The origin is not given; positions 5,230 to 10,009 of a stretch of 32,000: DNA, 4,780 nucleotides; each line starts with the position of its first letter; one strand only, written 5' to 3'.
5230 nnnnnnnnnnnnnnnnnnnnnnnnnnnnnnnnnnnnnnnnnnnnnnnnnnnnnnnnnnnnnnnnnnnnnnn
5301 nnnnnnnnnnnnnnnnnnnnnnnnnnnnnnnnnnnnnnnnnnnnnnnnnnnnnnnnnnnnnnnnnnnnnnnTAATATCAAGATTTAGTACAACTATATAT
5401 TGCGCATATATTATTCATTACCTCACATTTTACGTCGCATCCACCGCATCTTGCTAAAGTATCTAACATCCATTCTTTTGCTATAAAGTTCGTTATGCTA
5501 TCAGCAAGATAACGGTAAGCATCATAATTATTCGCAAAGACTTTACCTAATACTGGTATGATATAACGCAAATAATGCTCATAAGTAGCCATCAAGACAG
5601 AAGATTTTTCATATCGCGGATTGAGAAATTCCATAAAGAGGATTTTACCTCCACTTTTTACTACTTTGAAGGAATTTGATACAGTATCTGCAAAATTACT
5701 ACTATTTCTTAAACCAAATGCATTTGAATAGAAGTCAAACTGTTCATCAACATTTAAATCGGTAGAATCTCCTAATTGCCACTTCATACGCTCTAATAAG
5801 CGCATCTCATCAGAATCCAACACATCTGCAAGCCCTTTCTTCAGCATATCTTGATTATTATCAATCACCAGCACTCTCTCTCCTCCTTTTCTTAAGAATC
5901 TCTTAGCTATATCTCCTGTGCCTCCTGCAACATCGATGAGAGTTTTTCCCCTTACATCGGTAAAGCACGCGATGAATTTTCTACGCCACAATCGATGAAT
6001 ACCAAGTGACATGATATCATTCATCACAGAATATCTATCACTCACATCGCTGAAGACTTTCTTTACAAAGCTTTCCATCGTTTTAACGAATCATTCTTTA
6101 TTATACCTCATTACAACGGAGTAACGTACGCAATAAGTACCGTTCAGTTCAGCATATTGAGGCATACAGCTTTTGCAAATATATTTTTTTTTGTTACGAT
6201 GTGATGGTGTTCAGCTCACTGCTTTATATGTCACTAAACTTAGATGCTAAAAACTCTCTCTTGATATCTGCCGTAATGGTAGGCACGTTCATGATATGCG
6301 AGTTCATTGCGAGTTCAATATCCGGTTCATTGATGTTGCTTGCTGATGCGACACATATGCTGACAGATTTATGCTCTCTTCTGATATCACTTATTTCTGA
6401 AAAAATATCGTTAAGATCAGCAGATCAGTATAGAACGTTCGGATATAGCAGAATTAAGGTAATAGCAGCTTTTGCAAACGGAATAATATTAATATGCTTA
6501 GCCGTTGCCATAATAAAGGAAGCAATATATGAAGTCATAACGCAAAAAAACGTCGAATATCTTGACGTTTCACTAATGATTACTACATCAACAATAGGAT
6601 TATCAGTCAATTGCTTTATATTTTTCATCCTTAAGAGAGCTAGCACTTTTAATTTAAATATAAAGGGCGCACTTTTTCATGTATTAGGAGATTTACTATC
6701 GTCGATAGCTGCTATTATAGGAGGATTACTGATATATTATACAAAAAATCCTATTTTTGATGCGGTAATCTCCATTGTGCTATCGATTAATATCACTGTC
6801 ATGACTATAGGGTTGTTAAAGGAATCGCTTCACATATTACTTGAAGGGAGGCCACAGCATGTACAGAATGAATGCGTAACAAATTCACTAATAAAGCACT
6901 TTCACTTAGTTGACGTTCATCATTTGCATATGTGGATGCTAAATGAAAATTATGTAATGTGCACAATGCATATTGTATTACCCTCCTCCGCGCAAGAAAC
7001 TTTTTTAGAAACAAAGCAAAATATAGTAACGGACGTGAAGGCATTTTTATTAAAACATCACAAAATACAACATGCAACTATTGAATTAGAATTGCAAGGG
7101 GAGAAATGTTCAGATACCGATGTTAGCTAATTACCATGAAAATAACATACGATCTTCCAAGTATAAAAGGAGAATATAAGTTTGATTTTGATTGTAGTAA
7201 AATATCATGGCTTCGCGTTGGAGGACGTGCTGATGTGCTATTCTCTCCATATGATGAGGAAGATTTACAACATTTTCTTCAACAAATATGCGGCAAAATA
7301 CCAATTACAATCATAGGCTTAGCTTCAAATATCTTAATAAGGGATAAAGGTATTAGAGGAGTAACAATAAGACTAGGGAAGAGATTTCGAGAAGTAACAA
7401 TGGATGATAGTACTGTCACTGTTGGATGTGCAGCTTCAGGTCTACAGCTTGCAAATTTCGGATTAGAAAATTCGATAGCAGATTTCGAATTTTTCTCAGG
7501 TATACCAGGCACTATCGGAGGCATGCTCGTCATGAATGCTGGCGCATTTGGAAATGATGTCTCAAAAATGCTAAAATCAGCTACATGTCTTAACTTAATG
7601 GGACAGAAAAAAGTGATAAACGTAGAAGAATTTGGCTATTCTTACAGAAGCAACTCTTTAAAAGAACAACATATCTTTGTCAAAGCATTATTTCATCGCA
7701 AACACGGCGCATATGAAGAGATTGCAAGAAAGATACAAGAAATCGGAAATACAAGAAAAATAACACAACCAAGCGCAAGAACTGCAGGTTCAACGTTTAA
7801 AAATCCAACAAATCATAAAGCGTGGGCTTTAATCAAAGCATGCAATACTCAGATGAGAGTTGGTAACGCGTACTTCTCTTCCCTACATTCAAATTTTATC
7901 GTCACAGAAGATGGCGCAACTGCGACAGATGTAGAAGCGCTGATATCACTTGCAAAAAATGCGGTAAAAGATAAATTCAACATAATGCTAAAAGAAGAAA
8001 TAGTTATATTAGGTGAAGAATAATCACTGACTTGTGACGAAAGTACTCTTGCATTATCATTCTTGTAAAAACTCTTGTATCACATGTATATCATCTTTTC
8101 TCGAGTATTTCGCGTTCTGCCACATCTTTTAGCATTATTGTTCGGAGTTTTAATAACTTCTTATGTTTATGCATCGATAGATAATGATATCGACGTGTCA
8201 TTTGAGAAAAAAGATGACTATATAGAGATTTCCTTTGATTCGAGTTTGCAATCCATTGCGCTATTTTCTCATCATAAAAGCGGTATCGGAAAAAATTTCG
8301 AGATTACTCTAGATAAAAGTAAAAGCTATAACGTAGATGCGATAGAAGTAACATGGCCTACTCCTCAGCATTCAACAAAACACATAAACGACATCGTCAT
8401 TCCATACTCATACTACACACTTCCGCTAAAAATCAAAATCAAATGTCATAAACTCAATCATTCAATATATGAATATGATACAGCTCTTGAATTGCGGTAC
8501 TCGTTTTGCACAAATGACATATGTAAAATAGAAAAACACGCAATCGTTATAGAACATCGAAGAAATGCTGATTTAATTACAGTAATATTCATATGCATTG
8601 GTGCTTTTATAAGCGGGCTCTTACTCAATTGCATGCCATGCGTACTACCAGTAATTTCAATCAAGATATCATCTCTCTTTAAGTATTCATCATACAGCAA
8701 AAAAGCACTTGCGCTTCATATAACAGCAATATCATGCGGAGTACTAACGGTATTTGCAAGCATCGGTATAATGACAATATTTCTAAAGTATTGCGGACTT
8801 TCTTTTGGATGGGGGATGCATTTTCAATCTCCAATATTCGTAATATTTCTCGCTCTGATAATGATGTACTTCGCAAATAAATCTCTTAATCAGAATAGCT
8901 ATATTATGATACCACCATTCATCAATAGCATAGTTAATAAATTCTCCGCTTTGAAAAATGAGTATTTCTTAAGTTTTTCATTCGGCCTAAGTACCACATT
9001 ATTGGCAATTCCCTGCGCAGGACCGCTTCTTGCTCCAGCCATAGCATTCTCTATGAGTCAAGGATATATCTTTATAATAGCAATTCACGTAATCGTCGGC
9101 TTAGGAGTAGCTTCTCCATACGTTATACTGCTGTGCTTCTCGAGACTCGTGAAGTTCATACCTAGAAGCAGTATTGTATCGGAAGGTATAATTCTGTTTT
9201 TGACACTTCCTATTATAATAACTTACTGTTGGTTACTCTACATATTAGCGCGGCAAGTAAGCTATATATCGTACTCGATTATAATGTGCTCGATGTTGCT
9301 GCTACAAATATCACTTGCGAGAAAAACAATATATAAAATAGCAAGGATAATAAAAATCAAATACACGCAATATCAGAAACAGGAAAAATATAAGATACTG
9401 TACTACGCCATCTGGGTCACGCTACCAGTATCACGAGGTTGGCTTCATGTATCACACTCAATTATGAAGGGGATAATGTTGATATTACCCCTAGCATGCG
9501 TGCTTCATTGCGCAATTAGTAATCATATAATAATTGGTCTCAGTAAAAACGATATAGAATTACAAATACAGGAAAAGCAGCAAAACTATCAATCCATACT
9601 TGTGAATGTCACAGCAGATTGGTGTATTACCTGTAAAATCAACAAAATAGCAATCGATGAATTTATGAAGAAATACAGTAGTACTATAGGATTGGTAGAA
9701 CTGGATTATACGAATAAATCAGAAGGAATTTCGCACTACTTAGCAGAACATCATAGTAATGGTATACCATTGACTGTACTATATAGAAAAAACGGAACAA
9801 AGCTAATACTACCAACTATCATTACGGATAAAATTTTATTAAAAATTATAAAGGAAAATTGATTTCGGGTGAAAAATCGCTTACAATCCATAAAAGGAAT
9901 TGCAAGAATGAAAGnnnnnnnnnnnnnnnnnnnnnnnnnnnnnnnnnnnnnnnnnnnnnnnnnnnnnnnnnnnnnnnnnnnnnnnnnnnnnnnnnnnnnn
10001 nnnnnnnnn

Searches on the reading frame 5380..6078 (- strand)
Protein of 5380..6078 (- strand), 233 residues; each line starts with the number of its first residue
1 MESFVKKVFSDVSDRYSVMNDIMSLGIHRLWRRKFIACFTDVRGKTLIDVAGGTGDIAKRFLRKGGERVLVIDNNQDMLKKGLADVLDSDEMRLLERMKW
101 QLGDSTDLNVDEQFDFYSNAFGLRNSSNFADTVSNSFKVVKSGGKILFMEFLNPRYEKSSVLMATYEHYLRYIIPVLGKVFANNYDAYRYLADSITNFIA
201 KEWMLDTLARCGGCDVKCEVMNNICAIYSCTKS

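Call 6: search_protein_families(library=pfam, proteins=[window:5380-6078:-], max_evalue=0.01)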
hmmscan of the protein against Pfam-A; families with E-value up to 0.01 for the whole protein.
window:5380-6078:- (233 aa): 6 families
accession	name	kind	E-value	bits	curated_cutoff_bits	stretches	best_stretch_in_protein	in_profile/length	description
PF01209.24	Ubie_methyltran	-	5.1e-50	170.4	20.1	1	3-228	7-229/233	ubiE/COQ5 methyltransferase family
PF13649.12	Methyltransf_25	-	4.5e-08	34.1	27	1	48-144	2-97/97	Methyltransferase domain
PF08241.18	Methyltransf_11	-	2.8e-07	31.5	21.2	1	49-148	2-95/95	Methyltransferase domain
PF13847.12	Methyltransf_31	-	0.00029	21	27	1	43-150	3-111/145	Methyltransferase domain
PF13489.12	Methyltransf_23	-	0.0019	18.4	27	1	29-161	7-129/164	Methyltransferase domain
PF08242.18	Methyltransf_12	-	0.0097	17.1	30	0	48-146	1-98/98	Methyltransferase domain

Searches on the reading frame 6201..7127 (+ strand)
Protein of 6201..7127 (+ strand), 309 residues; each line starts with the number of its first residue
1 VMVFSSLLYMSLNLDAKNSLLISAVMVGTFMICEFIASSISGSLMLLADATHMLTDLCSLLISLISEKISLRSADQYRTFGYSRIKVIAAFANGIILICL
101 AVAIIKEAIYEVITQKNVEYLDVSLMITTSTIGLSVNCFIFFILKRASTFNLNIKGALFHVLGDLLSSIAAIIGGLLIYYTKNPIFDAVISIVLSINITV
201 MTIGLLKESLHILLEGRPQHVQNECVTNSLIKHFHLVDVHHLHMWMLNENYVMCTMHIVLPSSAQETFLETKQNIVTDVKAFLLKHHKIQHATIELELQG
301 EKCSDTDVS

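Call 6: search_protein_families(library=pfam, proteins=[window:6201-7127:+], max_evalue=0.01)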
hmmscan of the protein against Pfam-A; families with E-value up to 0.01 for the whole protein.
window:6201-7127:+ (309 aa): 2 families
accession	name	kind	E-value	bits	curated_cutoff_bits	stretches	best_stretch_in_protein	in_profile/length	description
PF01545.26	Cation_efflux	-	7.4e-38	130.8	26.6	1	20-214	1-198/198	Cation efflux family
PF16916.11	ZT_dimer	-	9e-06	26.1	26.7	1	227-297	10-76/78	Dimerisation domain of Zinc Transporter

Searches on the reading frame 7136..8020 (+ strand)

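Call 6: search_protein_families(library=pfam, proteins=[window:7136-8020:+], max_evalue=0.01)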
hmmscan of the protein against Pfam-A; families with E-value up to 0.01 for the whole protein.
window:7136-8020:+ (295 aa): 2 families
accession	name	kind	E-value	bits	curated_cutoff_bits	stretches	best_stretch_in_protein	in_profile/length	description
PF02873.21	MurB_C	-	1.9e-24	86.1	27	1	195-291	1-98/99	UDP-N-acetylenolpyruvoylglucosamine reductase, C-terminal domain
PF01565.28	FAD_binding_4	-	1.2e-13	51.4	26.4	1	33-153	2-130/139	FAD binding domain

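Call 27: search_protein_families(library=pfam, proteins=[L019:15592-15906:-, L019:11278-11520:-], max_evalue=10)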
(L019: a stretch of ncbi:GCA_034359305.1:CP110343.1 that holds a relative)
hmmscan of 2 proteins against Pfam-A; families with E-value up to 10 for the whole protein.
L019:15592-15906:- (105 aa): 8 families
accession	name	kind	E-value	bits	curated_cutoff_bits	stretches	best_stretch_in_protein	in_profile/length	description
PF13405.12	EF-hand_6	-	0.00025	21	25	1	19-36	11-28/30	EF-hand domain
PF09107.17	SelB-wing_3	-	0.012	15.6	23.2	1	18-36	3-20/47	Elongation factor SelB, winged helix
PF13499.12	EF-hand_7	-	0.014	16.1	30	1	19-74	13-61/67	EF-hand domain pair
PF00036.39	EF-hand_1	-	0.019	14.9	25.4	1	19-35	11-27/29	EF hand domain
PF22734.1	NNH2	-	0.02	15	27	1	6-66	72-134/181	NACHT N-terminal Helical domain 2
PF14164.11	YqzH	-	0.054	14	30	1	29-73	9-55/64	YqzH-like protein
PF14771.11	DUF4476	-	0.09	13.5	22.5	1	2-44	15-55/91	Domain of unknown function (DUF4476)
PF19914.5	WEF-hand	-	0.17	13.2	27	1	18-75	12-73/81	Wolframin EF-hand domain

L019:11278-11520:- (81 aa): 4 families
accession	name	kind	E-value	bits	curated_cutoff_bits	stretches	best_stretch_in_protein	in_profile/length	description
PF03938.19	OmpH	-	0.015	15.9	32.4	1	2-62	48-110/141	Outer membrane protein (OmpH-like)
PF06103.16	DUF948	-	0.063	13.9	37.2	1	12-62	33-83/89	Bacterial protein of unknown function (DUF948)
PF12308.13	Noelin-1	-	0.13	12.9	25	1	15-69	42-96/100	Neurogenesis glycoprotein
PF12072.13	RNase_Y_N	-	0.13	12.1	32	1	2-61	93-152/201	RNase Y N-terminal region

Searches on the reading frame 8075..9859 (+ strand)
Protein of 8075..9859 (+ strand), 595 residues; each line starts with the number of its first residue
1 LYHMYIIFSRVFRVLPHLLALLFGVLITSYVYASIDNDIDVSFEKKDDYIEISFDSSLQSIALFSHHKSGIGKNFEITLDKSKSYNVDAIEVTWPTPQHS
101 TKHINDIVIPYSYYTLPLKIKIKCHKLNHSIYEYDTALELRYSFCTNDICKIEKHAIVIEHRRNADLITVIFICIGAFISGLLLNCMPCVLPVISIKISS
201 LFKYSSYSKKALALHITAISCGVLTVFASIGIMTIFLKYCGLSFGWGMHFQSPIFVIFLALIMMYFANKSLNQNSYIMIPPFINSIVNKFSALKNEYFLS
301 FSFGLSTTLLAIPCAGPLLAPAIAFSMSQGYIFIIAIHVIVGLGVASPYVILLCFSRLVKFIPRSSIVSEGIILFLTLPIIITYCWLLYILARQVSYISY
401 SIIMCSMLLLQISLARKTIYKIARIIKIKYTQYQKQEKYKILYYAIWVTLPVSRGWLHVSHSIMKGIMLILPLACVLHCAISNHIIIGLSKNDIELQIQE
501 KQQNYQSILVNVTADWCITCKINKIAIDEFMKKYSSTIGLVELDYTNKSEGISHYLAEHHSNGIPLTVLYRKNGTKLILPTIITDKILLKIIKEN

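Call 6: search_protein_families(library=pfam, proteins=[window:8075-9859:+], max_evalue=0.01)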
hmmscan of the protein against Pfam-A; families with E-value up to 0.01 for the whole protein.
window:8075-9859:+ (595 aa): 2 families
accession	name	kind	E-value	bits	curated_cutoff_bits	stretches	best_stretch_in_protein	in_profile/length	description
PF13899.12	Thioredoxin_7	-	2.5e-06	28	27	1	493-571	5-82/83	Thioredoxin-like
PF00085.26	Thioredoxin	-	1.2e-05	25.7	23.5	1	503-555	16-68/103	Thioredoxin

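Call 27: search_protein_families(library=pfam, proteins=[L019:15592-15906:-, L019:11278-11520:-], max_evalue=10)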
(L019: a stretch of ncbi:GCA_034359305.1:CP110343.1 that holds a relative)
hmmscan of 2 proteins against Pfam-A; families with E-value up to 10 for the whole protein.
L019:15592-15906:- (105 aa): 8 families
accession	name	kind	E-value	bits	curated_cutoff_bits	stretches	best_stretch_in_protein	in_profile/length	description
PF13405.12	EF-hand_6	-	0.00025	21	25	1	19-36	11-28/30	EF-hand domain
PF09107.17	SelB-wing_3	-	0.012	15.6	23.2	1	18-36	3-20/47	Elongation factor SelB, winged helix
PF13499.12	EF-hand_7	-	0.014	16.1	30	1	19-74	13-61/67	EF-hand domain pair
PF00036.39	EF-hand_1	-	0.019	14.9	25.4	1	19-35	11-27/29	EF hand domain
PF22734.1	NNH2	-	0.02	15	27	1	6-66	72-134/181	NACHT N-terminal Helical domain 2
PF14164.11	YqzH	-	0.054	14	30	1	29-73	9-55/64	YqzH-like protein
PF14771.11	DUF4476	-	0.09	13.5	22.5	1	2-44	15-55/91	Domain of unknown function (DUF4476)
PF19914.5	WEF-hand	-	0.17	13.2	27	1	18-75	12-73/81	Wolframin EF-hand domain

L019:11278-11520:- (81 aa): 4 families
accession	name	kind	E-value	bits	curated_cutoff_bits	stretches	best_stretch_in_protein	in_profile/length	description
PF03938.19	OmpH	-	0.015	15.9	32.4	1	2-62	48-110/141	Outer membrane protein (OmpH-like)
PF06103.16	DUF948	-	0.063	13.9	37.2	1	12-62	33-83/89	Bacterial protein of unknown function (DUF948)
PF12308.13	Noelin-1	-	0.13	12.9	25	1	15-69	42-96/100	Neurogenesis glycoprotein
PF12072.13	RNase_Y_N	-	0.13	12.1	32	1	2-61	93-152/201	RNase Y N-terminal region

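Call 47: find_related_loci(query=A2, collection=metagenome_contigs, flank=10000)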
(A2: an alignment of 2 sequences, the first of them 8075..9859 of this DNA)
Query A2 (595 aa) in metagenome_contigs; peptide patterns used: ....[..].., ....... (x = any residue, [..] = any of these).
600 stretches matched a pattern, but none encodes a relative of the query by tblastn (E <= 1e-3).
